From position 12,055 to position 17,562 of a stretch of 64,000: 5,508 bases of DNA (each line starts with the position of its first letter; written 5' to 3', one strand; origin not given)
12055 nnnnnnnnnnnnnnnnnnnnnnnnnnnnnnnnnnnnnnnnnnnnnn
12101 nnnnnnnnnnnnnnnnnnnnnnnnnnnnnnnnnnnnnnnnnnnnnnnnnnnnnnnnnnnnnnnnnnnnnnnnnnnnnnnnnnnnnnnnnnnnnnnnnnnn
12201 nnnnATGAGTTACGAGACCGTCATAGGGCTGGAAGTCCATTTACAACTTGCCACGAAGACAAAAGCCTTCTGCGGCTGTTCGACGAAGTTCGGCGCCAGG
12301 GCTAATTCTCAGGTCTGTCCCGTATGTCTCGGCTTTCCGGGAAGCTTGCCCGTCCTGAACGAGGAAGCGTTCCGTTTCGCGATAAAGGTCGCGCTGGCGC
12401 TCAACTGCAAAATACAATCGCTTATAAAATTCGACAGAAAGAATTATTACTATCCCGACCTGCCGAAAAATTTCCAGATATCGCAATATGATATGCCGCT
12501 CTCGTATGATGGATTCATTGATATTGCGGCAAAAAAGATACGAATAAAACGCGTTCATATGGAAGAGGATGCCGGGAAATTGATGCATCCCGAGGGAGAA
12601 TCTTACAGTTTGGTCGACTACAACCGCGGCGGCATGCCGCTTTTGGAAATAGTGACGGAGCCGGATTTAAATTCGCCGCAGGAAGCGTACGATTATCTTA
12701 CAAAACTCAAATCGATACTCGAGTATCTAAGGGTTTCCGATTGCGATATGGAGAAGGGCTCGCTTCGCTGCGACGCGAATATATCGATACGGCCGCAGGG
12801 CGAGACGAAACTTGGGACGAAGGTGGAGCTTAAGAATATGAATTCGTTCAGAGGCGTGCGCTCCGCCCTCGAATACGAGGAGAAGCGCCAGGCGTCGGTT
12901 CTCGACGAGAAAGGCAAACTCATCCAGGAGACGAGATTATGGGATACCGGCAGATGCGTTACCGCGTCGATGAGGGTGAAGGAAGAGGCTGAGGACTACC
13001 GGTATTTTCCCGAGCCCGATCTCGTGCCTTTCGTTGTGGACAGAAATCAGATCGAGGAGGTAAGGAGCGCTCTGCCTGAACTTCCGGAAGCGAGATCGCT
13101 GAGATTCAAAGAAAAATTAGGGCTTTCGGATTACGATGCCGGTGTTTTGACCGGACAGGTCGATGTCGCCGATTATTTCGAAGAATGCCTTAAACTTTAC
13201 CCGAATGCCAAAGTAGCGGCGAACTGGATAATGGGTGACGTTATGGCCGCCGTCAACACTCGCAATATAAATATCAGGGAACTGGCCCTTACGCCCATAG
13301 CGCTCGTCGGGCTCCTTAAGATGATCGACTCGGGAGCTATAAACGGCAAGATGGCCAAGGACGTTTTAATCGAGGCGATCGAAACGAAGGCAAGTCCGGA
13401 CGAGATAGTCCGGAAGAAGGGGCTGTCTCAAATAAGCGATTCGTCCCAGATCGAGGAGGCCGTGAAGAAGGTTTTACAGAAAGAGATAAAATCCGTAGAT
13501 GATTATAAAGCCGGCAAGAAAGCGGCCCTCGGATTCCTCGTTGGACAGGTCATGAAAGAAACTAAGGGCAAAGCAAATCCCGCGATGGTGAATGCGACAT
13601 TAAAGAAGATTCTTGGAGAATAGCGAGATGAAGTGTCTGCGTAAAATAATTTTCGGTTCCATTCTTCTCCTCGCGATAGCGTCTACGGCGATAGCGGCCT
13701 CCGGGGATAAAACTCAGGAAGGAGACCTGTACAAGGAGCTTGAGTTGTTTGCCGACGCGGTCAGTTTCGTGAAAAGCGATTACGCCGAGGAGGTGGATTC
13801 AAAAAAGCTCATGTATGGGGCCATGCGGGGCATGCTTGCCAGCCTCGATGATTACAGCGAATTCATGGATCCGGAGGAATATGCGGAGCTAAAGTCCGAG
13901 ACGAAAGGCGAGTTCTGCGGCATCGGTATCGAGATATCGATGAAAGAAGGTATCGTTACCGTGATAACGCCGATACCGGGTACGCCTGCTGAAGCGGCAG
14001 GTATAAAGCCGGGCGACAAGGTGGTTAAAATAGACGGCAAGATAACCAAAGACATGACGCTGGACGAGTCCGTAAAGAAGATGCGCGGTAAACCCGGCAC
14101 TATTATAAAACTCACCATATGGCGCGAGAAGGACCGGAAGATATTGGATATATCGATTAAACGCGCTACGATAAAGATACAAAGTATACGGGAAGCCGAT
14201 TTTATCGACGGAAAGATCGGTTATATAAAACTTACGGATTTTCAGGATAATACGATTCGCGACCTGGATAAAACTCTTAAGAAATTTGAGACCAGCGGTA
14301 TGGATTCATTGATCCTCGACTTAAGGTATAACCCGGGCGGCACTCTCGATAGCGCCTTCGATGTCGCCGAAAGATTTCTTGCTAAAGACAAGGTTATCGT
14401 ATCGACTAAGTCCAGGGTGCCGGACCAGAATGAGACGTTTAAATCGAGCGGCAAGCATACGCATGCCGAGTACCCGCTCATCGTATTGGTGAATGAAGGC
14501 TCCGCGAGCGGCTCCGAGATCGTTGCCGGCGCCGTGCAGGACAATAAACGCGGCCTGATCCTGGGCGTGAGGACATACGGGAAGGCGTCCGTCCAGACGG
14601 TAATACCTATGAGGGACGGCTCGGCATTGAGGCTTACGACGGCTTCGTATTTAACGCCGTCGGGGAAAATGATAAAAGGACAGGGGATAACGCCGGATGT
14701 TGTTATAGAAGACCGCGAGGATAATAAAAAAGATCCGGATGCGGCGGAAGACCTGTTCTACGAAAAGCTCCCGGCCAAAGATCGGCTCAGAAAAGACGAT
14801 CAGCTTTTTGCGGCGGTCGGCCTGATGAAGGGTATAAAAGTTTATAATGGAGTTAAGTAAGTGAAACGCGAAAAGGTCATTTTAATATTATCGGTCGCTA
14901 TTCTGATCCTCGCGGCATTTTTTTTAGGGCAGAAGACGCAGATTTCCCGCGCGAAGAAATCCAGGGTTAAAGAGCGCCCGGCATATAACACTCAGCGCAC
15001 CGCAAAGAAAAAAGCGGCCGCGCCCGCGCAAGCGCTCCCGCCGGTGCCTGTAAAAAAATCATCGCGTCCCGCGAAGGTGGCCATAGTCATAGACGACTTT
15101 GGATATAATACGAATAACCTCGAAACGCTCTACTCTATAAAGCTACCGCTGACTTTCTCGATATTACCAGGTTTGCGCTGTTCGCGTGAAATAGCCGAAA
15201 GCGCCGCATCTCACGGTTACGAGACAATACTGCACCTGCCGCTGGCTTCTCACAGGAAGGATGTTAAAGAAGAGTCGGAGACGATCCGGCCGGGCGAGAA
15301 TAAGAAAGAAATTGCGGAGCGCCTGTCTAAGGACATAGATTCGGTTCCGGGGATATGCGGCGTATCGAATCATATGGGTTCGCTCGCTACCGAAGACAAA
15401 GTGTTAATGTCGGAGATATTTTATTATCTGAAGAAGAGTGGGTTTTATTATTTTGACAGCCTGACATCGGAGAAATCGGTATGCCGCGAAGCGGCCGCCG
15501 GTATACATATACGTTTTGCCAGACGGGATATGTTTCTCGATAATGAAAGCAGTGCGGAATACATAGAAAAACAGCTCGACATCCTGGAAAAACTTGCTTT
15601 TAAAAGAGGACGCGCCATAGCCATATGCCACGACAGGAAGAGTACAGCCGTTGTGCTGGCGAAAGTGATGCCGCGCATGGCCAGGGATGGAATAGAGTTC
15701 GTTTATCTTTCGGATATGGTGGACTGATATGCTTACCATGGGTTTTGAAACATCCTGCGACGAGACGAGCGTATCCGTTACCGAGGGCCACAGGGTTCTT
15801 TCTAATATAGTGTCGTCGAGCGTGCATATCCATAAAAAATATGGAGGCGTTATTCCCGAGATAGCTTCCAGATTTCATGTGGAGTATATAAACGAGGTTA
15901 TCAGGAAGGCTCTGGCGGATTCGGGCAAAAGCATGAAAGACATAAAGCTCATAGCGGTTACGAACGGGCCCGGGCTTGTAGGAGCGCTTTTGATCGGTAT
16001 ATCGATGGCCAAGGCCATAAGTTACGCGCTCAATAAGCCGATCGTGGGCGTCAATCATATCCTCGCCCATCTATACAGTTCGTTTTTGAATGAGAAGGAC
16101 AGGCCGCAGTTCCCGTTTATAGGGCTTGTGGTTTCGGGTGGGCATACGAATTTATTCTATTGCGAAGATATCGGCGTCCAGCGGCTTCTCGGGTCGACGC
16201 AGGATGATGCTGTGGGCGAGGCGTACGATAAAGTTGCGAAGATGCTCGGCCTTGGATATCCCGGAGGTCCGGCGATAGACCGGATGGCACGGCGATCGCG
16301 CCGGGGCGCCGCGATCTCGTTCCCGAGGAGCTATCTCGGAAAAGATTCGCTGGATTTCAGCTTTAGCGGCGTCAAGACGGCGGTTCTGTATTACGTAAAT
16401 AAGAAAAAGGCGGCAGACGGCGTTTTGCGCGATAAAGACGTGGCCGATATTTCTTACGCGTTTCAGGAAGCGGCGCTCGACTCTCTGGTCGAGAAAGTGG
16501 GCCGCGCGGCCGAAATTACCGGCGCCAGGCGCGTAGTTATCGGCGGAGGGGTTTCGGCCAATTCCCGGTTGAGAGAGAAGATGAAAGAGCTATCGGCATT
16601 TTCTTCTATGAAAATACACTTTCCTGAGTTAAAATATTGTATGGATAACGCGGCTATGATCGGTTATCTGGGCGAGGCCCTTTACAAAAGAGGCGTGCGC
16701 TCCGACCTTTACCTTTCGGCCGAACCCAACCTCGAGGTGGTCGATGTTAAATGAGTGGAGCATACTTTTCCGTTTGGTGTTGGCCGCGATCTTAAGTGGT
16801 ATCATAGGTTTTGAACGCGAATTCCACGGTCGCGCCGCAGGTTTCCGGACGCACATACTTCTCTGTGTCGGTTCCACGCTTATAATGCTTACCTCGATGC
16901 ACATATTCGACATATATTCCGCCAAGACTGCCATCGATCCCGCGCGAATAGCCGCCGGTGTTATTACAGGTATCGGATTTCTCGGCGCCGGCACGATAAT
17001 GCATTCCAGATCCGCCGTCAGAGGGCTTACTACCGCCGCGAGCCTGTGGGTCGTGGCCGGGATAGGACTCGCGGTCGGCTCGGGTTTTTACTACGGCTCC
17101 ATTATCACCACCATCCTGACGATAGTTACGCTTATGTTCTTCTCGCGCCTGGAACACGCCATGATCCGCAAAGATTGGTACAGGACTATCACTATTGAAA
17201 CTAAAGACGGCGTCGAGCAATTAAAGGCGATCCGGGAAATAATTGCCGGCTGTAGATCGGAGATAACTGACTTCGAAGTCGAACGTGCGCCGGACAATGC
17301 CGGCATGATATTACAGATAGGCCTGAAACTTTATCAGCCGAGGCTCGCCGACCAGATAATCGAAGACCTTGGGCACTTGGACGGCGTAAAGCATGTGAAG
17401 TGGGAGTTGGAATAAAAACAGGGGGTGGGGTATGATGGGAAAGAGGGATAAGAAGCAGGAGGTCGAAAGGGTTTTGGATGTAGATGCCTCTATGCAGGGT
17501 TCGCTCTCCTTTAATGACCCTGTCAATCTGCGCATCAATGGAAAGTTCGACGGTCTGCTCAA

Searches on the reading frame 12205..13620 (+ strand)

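Call 73: search_protein_families(library=ncbifam, proteins=[window:12205-13620:+], max_evalue=0.00001)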
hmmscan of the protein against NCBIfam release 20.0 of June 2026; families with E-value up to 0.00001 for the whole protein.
window:12205-13620:+ (472 aa): 9 families
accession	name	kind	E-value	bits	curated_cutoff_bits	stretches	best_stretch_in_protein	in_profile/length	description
NF004012.0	PRK05477.1-2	equivalog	5.6e-206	684.9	338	1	2-471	3-479/481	Asp-tRNA(Asn)/Glu-tRNA(Gln) amidotransferase subunit GatB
NF004014.0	PRK05477.1-4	equivalog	6.4e-198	658.3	414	1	1-470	1-474/475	Asp-tRNA(Asn)/Glu-tRNA(Gln) amidotransferase subunit GatB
TIGR00133.1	gatB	equivalog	1.6e-180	600.7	314.8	1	1-470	2-480/481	Asp-tRNA(Asn)/Glu-tRNA(Gln) amidotransferase subunit GatB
NF004011.1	PRK05477.1-1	equivalog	3.3e-180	599.9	680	1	1-469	1-472/475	Asp-tRNA(Asn)/Glu-tRNA(Gln) amidotransferase subunit GatB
NF004015.0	PRK05477.1-5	equivalog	7.2e-177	588.8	628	1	2-471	14-487/488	Asp-tRNA(Asn)/Glu-tRNA(Gln) amidotransferase subunit GatB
NF004013.0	PRK05477.1-3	equivalog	2.9e-158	527.4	653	1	2-467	16-496/501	Asp-tRNA(Asn)/Glu-tRNA(Gln) amidotransferase subunit GatB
NF003107.0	PRK04028.1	equivalog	5e-52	177.2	456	2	264-470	425-624/630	Glu-tRNA(Gln) amidotransferase subunit GatE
TIGR00134.1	gatE_arch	equivalog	1.9e-45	155.2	319.55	2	51-239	92-268/622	Glu-tRNA(Gln) amidotransferase subunit GatE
NF011291.0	PRK14703.1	equivalog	7.2e-39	133.7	681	1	284-471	586-768/769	glutamine--tRNA ligase/YqeY domain fusion protein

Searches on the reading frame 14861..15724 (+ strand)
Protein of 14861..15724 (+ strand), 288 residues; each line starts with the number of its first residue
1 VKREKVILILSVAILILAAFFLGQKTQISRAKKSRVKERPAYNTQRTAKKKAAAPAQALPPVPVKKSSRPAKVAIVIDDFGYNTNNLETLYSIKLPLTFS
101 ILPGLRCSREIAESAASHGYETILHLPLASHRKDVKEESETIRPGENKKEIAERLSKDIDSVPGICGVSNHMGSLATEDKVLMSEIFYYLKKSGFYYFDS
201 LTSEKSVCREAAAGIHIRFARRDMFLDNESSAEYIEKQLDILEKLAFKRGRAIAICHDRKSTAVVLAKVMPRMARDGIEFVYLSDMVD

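Call 3: search_protein_families(library=pfam, proteins=[window:14861-15724:+], max_evalue=0.1)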
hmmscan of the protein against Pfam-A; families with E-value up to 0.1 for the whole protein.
window:14861-15724:+ (288 aa): 1 family
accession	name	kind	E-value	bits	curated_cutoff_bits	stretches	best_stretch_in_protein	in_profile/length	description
PF04748.18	Polysacc_deac_2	-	3.2e-65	219.6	27.5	1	75-286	1-211/212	Divergent polysaccharide deacetylase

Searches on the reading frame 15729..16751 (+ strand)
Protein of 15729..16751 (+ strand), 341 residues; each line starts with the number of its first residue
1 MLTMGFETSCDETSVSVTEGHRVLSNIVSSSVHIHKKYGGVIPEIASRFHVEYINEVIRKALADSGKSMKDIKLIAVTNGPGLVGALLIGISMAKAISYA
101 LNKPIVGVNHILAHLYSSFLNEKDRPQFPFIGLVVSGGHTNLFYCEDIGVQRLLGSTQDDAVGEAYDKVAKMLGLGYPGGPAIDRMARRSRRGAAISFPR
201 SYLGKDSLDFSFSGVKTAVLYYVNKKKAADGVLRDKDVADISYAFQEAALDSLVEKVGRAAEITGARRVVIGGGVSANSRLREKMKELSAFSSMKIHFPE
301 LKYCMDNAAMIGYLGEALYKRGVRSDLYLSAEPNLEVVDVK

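Call 3: search_protein_families(library=pfam, proteins=[window:15729-16751:+], max_evalue=0.1)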
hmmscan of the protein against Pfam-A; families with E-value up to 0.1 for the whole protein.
window:15729-16751:+ (341 aa): 2 families
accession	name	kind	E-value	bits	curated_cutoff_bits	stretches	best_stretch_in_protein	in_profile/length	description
PF00814.31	TsaD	-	6.5e-94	315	24.8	1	23-313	2-264/264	tRNA N6-adenosine threonylcarbamoyltransferase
PF22521.2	HypF_C_2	-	1.2e-06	29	27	1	228-300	156-228/241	Carbamoyltransferase, Kae1-like Domain, second subdomain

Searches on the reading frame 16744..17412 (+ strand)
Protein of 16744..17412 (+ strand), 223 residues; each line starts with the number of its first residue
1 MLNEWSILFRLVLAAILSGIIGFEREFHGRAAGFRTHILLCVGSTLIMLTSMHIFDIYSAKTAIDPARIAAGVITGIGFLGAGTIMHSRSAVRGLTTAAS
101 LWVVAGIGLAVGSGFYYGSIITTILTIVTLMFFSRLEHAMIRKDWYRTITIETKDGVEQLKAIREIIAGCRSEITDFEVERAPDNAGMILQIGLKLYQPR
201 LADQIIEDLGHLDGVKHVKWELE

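Call 3: search_protein_families(library=pfam, proteins=[window:16744-17412:+], max_evalue=0.1)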
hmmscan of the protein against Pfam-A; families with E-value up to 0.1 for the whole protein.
window:16744-17412:+ (223 aa): 1 family
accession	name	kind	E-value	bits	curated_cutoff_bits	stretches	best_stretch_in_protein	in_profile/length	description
PF02308.21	MgtC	-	1.7e-39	135.3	31.4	1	11-138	1-120/121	MgtC family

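Call 4: search_protein_families(library=ncbifam, proteins=[window:16744-17412:+], max_evalue=0.1)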
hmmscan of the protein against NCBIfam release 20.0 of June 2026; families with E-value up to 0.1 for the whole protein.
window:16744-17412:+ (223 aa): 2 families
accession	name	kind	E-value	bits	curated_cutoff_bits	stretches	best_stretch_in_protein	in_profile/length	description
NF007431.0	PRK09977.1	equivalog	2.2e-48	164.7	214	1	7-219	5-213/215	MgtC/SapB family protein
NF011912.0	PRK15385.1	equivalog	1e-24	87.2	255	1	9-129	12-125/231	MgtC family protein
